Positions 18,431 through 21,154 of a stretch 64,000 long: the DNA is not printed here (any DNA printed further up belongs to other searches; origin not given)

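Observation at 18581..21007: Stand-alone SIR2-like / GT4 glycosyltransferase fusion with an unassignable C-terminal tail: candidate new NAD-linked (possibly defence) effector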

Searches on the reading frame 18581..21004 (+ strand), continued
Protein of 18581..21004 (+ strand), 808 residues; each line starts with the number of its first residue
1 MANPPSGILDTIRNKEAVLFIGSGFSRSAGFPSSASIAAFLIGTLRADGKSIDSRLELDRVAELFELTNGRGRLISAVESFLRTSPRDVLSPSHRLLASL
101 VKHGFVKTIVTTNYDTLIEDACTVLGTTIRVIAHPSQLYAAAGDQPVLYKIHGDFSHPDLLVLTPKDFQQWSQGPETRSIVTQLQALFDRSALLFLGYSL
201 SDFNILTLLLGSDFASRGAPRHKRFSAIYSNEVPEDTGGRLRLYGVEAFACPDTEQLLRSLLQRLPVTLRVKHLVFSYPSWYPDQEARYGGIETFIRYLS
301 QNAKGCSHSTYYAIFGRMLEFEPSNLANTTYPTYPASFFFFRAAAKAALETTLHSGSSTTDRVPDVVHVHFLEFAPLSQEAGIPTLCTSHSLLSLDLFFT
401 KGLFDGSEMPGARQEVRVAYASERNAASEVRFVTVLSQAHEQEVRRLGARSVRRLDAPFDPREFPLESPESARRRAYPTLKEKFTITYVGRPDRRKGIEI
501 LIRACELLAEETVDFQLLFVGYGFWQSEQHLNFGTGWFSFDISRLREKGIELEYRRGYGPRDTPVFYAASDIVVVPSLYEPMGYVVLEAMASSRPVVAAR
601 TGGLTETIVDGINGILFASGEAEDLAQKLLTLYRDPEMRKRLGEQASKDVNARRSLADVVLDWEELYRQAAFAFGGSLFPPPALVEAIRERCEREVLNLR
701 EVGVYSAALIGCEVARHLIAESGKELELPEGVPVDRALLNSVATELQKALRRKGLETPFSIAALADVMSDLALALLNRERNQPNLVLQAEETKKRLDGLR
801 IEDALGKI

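Call 14: find_encoding_contigs(protein=P0006, flank=10000, max_places=3)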
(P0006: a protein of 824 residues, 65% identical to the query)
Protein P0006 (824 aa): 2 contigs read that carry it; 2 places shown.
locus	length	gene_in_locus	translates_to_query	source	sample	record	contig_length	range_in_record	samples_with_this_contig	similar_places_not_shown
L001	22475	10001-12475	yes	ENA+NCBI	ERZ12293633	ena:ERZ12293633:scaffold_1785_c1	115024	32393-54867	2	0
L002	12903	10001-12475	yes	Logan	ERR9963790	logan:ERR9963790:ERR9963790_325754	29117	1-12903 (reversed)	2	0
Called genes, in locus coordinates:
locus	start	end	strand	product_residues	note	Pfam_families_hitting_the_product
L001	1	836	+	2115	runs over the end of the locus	-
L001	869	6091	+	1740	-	-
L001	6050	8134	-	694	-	PF13289:SIR2_2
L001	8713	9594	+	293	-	PF11185:DUF2971 (weak)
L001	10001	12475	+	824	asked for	PF13289:SIR2_2, PF13579:Glyco_trans_4_4 (weak), PF20706:GT4-conflict, PF00534:Glycos_transf_1, PF13692:Glyco_trans_1_4, PF13524:Glyco_trans_1_2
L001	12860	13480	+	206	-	PF00078:RVT_1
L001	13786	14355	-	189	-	-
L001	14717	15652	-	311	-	PF12146:Hydrolase_4, PF00561:Abhydrolase_1, PF12697:Abhydrolase_6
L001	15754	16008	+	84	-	PF00355:Rieske, PF13806:Rieske_2 (weak)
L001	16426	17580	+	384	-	PF00988:CPSase_sm_chain, PF00117:GATase, PF07722:Peptidase_C26 (faint)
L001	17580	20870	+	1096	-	PF25596:CPSase_L_D1, PF02786:CPSase_L_D2, PF02787:CPSase_L_D3, PF25596:CPSase_L_D1, PF02786:CPSase_L_D2, PF02222:ATP-grasp (weak), PF15632:ATPgrasp_Ter (weak), PF02142:MGS, +4 more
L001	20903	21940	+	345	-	PF00701:DHDPS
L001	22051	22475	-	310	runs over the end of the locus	PF13174:TPR_6 (faint), PF13428:TPR_14 (faint), PF13525:YfiO (faint), PF07719:TPR_2 (faint), PF14559:TPR_19 (weak)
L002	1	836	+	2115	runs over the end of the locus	-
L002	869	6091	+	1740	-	-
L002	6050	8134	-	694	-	PF13289:SIR2_2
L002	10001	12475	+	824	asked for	PF13289:SIR2_2, PF13579:Glyco_trans_4_4 (weak), PF20706:GT4-conflict, PF00534:Glycos_transf_1, PF13692:Glyco_trans_1_4, PF13524:Glyco_trans_1_2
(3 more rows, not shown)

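Call 15: find_encoding_contigs(protein=P0018, flank=10000, max_places=3)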
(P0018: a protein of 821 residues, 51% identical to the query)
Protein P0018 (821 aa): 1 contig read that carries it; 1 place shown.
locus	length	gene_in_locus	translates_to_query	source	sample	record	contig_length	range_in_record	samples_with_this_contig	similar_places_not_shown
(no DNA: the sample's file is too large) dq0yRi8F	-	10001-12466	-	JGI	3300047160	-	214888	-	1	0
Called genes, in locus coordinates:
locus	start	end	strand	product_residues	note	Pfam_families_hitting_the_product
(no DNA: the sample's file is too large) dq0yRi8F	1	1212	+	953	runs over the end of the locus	PF05170:AsmA, PF05359:DUF748, PF13116:YhdP, PF05170:AsmA, PF13116:YhdP (weak)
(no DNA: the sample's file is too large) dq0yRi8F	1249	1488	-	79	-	-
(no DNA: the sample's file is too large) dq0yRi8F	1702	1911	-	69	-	-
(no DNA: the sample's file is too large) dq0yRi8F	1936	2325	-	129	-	PF00216:Bac_DNA_binding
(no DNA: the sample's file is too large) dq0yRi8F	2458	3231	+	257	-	PF00535:Glycos_transf_2, PF10111:Glyco_tranf_2_2, PF13641:Glyco_tranf_2_3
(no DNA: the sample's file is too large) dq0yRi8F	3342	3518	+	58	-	PF06348:DUF1059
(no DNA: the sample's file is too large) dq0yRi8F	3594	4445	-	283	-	PF00795:CN_hydrolase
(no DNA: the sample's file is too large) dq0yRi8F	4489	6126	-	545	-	PF00501:AMP-binding, PF13193:AMP-binding_C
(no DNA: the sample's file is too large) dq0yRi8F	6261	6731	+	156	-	PF09900:DUF2127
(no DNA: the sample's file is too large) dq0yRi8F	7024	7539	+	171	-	-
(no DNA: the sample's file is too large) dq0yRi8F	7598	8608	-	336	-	PF01408:GFO_IDH_MocA, PF02894:GFO_IDH_MocA_C, PF22725:GFO_IDH_MocA_C3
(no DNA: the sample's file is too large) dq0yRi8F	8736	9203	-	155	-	PF03330:DPBB_1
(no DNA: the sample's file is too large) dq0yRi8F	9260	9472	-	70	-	-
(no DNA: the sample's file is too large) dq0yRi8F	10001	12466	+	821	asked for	PF13289:SIR2_2, PF13579:Glyco_trans_4_4 (weak), PF20706:GT4-conflict, PF00534:Glycos_transf_1, PF13692:Glyco_trans_1_4, PF13524:Glyco_trans_1_2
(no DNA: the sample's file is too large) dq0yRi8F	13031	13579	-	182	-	-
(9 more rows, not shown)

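Call 16: find_encoding_contigs(protein=P0024, flank=10000, max_places=2)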
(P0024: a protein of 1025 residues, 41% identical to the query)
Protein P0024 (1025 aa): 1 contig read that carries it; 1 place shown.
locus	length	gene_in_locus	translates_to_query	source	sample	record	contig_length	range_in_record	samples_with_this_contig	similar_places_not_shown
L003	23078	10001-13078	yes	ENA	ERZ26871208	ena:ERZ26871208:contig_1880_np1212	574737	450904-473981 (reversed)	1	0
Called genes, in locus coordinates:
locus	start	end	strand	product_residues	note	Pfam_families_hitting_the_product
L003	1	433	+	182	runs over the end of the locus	-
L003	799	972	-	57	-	-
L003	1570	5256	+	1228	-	-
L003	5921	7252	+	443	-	PF23381:Beta-prop_IFT122_1st, PF24807:WD40_CDC20-Fz, PF24814:WD40_Prp19, PF25168:Beta-prop_WDR36-Utp21_2nd (weak), PF25173:Beta-prop_WDR3_1st, PF25391:WD40_Gbeta (weak), PF25174:Beta-prop_THOC3, PF25174:Beta-prop_THOC3, +20 more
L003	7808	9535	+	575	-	PF01011:PQQ (faint), PF13360:PQQ_2, PF13570:Beta-prop_ACSF4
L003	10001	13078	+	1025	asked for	PF13289:SIR2_2, PF13439:Glyco_transf_4 (weak), PF00534:Glycos_transf_1, PF20706:GT4-conflict, PF13692:Glyco_trans_1_4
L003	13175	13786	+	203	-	-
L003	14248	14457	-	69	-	PF13581:HATPase_c_2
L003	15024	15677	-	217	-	PF03781:FGE-sulfatase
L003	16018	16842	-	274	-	PF03781:FGE-sulfatase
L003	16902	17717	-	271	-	-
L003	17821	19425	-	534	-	PF24796:WDR55, PF25168:Beta-prop_WDR36-Utp21_2nd, PF25174:Beta-prop_THOC3, PF25175:Beta-prop_WDR5, PF24817:WD40_WDHD1_1st, PF24814:WD40_Prp19, PF25171:Beta-prop_WDR36-Utp21_1st, PF25173:Beta-prop_WDR3_1st, +40 more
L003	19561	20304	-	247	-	-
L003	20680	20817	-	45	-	-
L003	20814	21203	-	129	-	-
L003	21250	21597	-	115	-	PF04542:Sigma70_r2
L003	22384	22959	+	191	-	-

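Call 17: find_encoding_contigs(protein=P0022, flank=10000, max_places=2)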
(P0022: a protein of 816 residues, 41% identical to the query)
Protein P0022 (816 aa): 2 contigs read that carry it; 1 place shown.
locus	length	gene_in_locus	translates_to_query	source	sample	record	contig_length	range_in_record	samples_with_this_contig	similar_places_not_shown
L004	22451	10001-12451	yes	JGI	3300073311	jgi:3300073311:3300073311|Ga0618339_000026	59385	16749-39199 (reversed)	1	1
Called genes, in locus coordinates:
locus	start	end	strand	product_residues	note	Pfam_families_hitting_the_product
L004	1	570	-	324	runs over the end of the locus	PF00294:PfkB, PF08543:Phos_pyr_kin (weak)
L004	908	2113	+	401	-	PF01261:AP_endonuc_2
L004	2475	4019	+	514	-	PF00270:DEAD, PF00271:Helicase_C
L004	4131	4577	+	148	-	PF19850:DUF6325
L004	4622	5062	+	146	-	PF26303:UPF0323 (faint), PF09851:SHOCT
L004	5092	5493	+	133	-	PF00903:Glyoxalase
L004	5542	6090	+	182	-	PF12867:DinB_2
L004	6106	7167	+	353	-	PF00296:Bac_luciferase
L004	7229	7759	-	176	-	PF07681:DoxX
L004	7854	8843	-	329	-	PF04261:Dyp_perox_N (weak), PF20628:Dyp_perox_C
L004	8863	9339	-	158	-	-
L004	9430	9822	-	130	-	-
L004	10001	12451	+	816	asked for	PF13289:SIR2_2, PF13439:Glyco_transf_4 (weak), PF00534:Glycos_transf_1, PF13692:Glyco_trans_1_4, PF13524:Glyco_trans_1_2 (weak)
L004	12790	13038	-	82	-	PF13577:SnoaL_4 (weak), PF12680:SnoaL_2 (weak)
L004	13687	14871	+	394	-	PF00890:FAD_binding_2, PF01266:DAO, PF07992:Pyr_redox_2 (faint), PF13738:Pyr_redox_3 (faint)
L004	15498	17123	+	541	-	PF00069:Pkinase, PF07714:PK_Tyr_Ser-Thr, PF00481:PP2C, PF13672:PP2C_2, PF07228:SpoIIE (weak)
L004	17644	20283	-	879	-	PF13191:AAA_16 (faint), PF00931:NB-ARC (weak)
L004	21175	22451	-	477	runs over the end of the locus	-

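Call 18: find_encoding_contigs(protein=P0011, flank=10000, max_places=2)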
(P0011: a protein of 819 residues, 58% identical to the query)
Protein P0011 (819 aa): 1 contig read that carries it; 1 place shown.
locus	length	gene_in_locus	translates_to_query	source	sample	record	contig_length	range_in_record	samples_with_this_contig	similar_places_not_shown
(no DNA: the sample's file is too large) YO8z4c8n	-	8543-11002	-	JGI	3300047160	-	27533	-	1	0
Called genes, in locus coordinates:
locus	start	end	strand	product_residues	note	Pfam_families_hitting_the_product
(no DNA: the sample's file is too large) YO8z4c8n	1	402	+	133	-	?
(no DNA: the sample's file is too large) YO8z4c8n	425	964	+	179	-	PF20393:Pro_CA_2, PF00484:Pro_CA (faint)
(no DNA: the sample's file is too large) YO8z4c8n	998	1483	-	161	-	PF00515:TPR_1 (faint), PF13429:TPR_15 (faint), PF13424:TPR_12 (weak), PF13414:TPR_11 (weak), PF14559:TPR_19 (weak), PF23914:TPR_CcmH_CycH (weak), PF07719:TPR_2 (weak), PF14559:TPR_19 (weak), +5 more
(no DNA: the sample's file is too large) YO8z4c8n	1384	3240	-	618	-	PF09699:Paired_CXXCH_1 (faint), PF13435:Cytochrome_C554 (faint), PF14522:Cytochrome_C7 (faint), PF14537:Cytochrom_c3_2 (faint)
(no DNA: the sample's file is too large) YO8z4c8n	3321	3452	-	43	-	-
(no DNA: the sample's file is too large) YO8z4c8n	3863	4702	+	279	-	PF01904:DUF72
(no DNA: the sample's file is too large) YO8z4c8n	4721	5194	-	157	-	PF07813:LTXXQ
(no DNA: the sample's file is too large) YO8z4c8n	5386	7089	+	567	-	PF07969:Amidohydro_3, PF01979:Amidohydro_1 (weak)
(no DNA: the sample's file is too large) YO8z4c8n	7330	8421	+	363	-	PF00528:BPD_transp_1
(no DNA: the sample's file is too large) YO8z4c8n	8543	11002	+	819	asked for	PF13289:SIR2_2, PF20706:GT4-conflict, PF00534:Glycos_transf_1, PF13692:Glyco_trans_1_4, PF13524:Glyco_trans_1_2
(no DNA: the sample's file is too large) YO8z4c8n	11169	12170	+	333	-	PF00389:2-Hacid_dh, PF02826:2-Hacid_dh_C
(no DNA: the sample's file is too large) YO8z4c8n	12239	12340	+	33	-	-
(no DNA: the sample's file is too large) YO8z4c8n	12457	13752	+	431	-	PF00355:Rieske, PF19301:LigXa_C (faint)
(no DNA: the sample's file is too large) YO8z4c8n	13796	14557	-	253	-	PF01966:HD (weak)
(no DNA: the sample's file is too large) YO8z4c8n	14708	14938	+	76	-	PF04014:MazE_antitoxin (weak)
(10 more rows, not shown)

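Call 26: find_related_loci(query=A1, collection=genome_contigs, flank=10000)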
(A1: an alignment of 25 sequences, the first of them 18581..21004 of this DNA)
Query A1 (808 aa) in genome_contigs; peptide patterns used: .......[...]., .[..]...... (x = any residue, [..] = any of these).
72 stretches matched a pattern; 1 encode a relative of the query (tblastn E <= 1e-3); 1 distinct loci.
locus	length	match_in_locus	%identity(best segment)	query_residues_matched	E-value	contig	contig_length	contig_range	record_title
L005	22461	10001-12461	37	6-806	1e-123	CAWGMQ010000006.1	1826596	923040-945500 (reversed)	MAG: uncultured Planctomycetota bacterium isolate MFD09567.bin.1.13 genome assembly, contig: contig_20, whole genome sho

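Call 36: predict_structure(alignment_id=A1)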
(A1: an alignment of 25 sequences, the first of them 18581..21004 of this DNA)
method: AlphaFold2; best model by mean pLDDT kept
length: 808 residues; sequences in the alignment: 25
mean_pLDDT: 77.2   pTM: 0.71
mean pLDDT of the five models: 77.2, 75.1, 74.1, 71.9, 71.8
residues with pLDDT >= 90: 134; 70-90: 471; 50-70: 140; < 50: 63
segments of 3 or more residues with pLDDT < 50: 85-87, 212-220, 279-283, 316-335, 356-359, 728-732, 773-784
pLDDT, mean of each block of 10 residues (from residue 1): 71 88 65 72 82 78 87 85 61 86 90 83 84 87 86 83 84 82 85 74 73 44 72 63 77 79 88 70 52 83 87 53 40 51 70 56 83 84 85 81 68 71 82 86 82 86 85 87 90 76 93 91 77 73 88 79 86 90 86 93 89 93 95 95 94 91 89 65 74 77 68 74 59 62 79 69 67 39 62 76 57
secondary structure, 60 per line:
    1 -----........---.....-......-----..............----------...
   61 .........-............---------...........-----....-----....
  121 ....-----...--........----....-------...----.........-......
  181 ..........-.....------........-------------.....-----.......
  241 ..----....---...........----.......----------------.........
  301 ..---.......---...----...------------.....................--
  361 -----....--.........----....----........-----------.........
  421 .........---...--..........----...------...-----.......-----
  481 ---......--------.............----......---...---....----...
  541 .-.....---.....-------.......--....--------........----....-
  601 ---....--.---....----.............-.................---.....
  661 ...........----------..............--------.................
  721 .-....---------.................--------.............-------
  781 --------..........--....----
elements in order (helices of 4 or more, strands of 3 or more residues): H6-13 E17-21 H23-28 H34-47 H58-69 H71-82 H92-102 E108-111 H117-124 E130-132 H135-142 E147-150 H165-173 H175-190 E192-196 H203-210 E224-228 H234-242 E247-250 H254-264 E269-275 H292-302 E306-312 H338-358 E366-369 H372-380 E385-388 H393-400 H412-429 E433-435 H438-447 E452-454 H469-475 E484-489 H498-510 E515-520 E524-526 E530-533 E538-541 H543-547 E551-555 H563-569 E572-575 H584-591 E596-599 H604-607 E614-617 H622-634 H636-652 H656-671 H682-695 H704-721 H723-726 H736-752 H761-773 H789-798 H801-804

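Call 39: fold_search(model_id=the predicted structure, library=pdb)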
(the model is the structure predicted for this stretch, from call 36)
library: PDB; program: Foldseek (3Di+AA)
matches with E <= 10: 1069; with E <= 0.001: 580
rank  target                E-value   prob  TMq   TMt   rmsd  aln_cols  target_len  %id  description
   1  6kih_A                3.2e-17  1.00  0.38  0.72   5.2       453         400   21  Sucrose-phosphate synthase (tll1590) from Thermosynechococcus elongatus (released 2020-05-27)
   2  6tvp_B                2.7e-16  1.00  0.35  0.66   6.4       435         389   21  Structure of Mycobacterium smegmatis alpha-maltose-1-phosphate synthase GlgM (released 2020-04-22)
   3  6tvp_A                3.0e-16  1.00  0.36  0.70   5.6       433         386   21  Structure of Mycobacterium smegmatis alpha-maltose-1-phosphate synthase GlgM (released 2020-04-22)
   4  3c4q_A                4.6e-16  1.00  0.38  0.76   5.0       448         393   20  Structure of the retaining glycosyltransferase MshA : The first step in mycothiol biosynthesis. Organism : Corynebacte (released 2008-04-01)
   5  3c4q_B                4.9e-16  1.00  0.40  0.79   5.9       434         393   21  Structure of the retaining glycosyltransferase MshA : The first step in mycothiol biosynthesis. Organism : Corynebacte (released 2008-04-01)
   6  3c48_A                8.8e-16  1.00  0.25  0.46  13.5       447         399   21  Structure of the retaining glycosyltransferase MshA: The first step in mycothiol biosynthesis. Organism: Corynebacteri (released 2008-03-25)
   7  6kih_B                1.0e-15  1.00  0.38  0.73   5.4       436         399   21  Sucrose-phosphate synthase (tll1590) from Thermosynechococcus elongatus (released 2020-05-27)
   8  3c48_B                1.2e-15  1.00  0.25  0.46  13.5       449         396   20  Structure of the retaining glycosyltransferase MshA: The first step in mycothiol biosynthesis. Organism: Corynebacteri (released 2008-03-25)
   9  7qsg_A                6.7e-15  1.00  0.35  0.69   5.6       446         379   18  Methylmannose polysaccharide mannosyltransferase from M. hassiacum (released 2023-01-25)
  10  3fro_A                1.5e-14  1.00  0.35  0.61   6.2       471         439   17  Crystal structure of Pyrococcus abyssi glycogen synthase with open and closed conformations (released 2010-01-12)
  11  4xsu_A                1.0e-13  1.00  0.34  0.69   6.3       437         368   20  Crystal structure of Anabaena Alr3699/HepE in complex with UDP and glucose (released 2016-01-13)
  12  4xso_A                1.1e-13  1.00  0.34  0.71   7.8       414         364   20  Crystal structure of apo-form Alr3699/HepE from Anabaena sp. strain PCC 7120 (released 2016-01-13)
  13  4xsu_B                1.2e-13  1.00  0.34  0.70   7.8       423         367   19  Crystal structure of Anabaena Alr3699/HepE in complex with UDP and glucose (released 2016-01-13)
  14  3mbo_B                1.6e-13  1.00  0.35  0.71   6.4       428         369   18  Crystal Structure of the Glycosyltransferase BaBshA bound with UDP and L-malate (released 2010-09-29)
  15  4xsr_B                2.0e-13  1.00  0.34  0.71   5.5       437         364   18  Crystal structure of Anabaena Alr3699/HepE in complex with UDP-glucose (released 2016-01-13)
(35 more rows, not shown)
